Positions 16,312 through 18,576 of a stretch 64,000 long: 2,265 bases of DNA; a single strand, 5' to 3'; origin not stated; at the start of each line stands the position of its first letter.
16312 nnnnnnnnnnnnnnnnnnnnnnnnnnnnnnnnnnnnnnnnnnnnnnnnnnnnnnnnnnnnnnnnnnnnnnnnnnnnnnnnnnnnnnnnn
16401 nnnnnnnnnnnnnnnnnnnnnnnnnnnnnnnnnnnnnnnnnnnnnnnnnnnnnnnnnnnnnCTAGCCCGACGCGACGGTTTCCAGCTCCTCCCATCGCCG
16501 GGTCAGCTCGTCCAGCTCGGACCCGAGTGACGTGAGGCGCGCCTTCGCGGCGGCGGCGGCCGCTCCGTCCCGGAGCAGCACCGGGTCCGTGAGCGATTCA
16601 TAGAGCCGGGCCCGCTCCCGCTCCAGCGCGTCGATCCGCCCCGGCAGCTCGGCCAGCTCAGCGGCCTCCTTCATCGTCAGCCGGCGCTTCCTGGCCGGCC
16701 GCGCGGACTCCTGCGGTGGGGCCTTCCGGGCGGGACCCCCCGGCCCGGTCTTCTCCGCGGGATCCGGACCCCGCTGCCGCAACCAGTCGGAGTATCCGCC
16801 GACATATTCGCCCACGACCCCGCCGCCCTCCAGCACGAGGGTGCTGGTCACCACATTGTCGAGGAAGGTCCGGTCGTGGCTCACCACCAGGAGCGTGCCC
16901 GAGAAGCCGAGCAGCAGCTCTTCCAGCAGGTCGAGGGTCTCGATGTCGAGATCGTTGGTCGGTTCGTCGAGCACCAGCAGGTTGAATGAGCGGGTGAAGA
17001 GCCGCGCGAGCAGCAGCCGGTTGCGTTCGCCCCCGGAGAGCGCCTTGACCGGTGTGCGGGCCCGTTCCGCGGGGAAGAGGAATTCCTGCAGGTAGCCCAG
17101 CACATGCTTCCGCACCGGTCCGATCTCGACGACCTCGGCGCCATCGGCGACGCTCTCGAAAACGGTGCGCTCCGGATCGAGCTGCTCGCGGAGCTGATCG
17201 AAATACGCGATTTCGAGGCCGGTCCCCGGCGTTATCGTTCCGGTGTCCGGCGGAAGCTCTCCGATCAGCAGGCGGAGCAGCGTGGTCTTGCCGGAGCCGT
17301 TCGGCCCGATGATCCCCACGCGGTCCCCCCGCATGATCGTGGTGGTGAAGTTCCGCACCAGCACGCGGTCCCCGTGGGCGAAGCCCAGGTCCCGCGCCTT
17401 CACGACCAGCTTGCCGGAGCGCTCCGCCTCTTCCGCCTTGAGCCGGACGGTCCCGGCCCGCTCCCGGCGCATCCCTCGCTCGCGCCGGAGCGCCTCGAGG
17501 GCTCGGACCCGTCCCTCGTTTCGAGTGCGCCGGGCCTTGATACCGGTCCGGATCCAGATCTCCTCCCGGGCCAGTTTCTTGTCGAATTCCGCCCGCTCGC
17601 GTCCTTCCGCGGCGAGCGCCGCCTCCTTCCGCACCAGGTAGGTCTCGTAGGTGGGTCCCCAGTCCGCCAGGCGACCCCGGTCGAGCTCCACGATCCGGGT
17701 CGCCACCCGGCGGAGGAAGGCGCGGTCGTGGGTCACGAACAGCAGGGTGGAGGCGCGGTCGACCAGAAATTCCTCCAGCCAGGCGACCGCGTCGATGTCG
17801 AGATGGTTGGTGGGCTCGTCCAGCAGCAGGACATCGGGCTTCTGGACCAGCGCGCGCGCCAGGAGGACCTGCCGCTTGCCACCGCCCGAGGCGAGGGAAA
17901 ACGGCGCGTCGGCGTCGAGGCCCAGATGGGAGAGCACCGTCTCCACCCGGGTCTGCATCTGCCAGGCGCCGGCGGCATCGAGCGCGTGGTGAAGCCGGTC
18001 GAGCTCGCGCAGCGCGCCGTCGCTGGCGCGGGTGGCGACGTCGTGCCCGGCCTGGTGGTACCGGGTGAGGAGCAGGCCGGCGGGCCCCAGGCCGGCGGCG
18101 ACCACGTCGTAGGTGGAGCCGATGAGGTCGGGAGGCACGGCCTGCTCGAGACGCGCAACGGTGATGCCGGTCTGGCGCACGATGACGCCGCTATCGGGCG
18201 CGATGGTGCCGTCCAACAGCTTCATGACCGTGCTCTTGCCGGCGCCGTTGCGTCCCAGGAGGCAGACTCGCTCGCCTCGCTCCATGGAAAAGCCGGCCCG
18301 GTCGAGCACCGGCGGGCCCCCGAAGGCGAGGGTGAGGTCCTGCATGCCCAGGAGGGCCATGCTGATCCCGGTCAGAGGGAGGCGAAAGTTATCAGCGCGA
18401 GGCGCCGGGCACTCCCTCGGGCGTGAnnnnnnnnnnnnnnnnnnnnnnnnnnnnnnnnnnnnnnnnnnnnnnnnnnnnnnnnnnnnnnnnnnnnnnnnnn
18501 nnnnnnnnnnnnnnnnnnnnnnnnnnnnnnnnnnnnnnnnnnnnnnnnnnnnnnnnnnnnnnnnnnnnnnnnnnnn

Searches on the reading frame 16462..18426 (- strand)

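Call 47: search_protein_families(library=ncbifam, proteins=[window:16462-18426:-], max_evalue=0.00001)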
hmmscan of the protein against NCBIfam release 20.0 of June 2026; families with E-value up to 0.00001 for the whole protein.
window:16462-18426:- (654 aa): 185 families (the best 25 are shown)
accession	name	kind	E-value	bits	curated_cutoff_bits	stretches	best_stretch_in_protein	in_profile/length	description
NF050005.1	ABC_ATPase_Uup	equivalog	4.6e-234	778.3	900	1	23-651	1-635/636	ATP-binding cassette ATPase Uup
NF008358.0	PRK11147.1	equivalog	6.8e-229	761.3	936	1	23-652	1-632/635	ABC transporter ATP-binding protein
TIGR03719.1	ABC_ABC_ChvD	subfamily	1.1e-131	440.2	806.75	1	39-551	19-532/552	energy-dependent translational throttle protein EttA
NF008775.0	PRK11819.1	equivalog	3.4e-131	438.6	599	1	39-551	21-534/556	energy-dependent translational throttle protein EttA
NF000355.4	ribo_prot_ABC_F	equivalog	4.2e-112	375.5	380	3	308-531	279-498/499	ribosomal protection-like ABC-F family protein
NF011646.0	PRK15064.1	equivalog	1.5e-84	284.3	762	1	28-553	4-528/530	ABC-F family ATPase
NF000171.1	ABCF_producer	exception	4.2e-81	273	800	3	26-324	4-311/541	TlrC/CarA/OleB/SrmB family ABC-F type ribosomal protection protein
NF007921.0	PRK10636.1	equivalog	1.6e-77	261.2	917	2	133-621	103-595/638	ABC transporter ATP-binding protein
NF000170.2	ABCF_Vga_all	exception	1.5e-72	244.8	725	2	326-551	255-471/521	Vga family ABC-F type ribosomal protection protein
NF000166.1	ABCF_CarA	exception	1.1e-66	225.1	1050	2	22-278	2-268/556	ABC-F type ribosomal protection protein Car(A)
NF000168.2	ABCF_Msr_all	exception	2.3e-66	224.4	680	4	334-505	289-451/487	Msr family ABC-F type ribosomal protection protein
NF000169.2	ABCF_Sal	exception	2.6e-66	224.4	725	2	173-525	125-494/542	Sal family ABC-F type ribosomal protection protein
NF043038.1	ABCF_CplR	exception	1.6e-59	202.1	780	2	332-553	277-489/544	ABC-F type ribosomal protection protein CplR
NF000514.1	ABCF_OptrA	exception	1.1e-58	199.1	1450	1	146-537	147-537/655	ABC-F type ribosomal protection protein OptrA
NF000167.2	ABCF_Lsa_all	exception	6.1e-53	180.5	750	4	459-551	114-204/492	Lsa family ABC-F type ribosomal protection protein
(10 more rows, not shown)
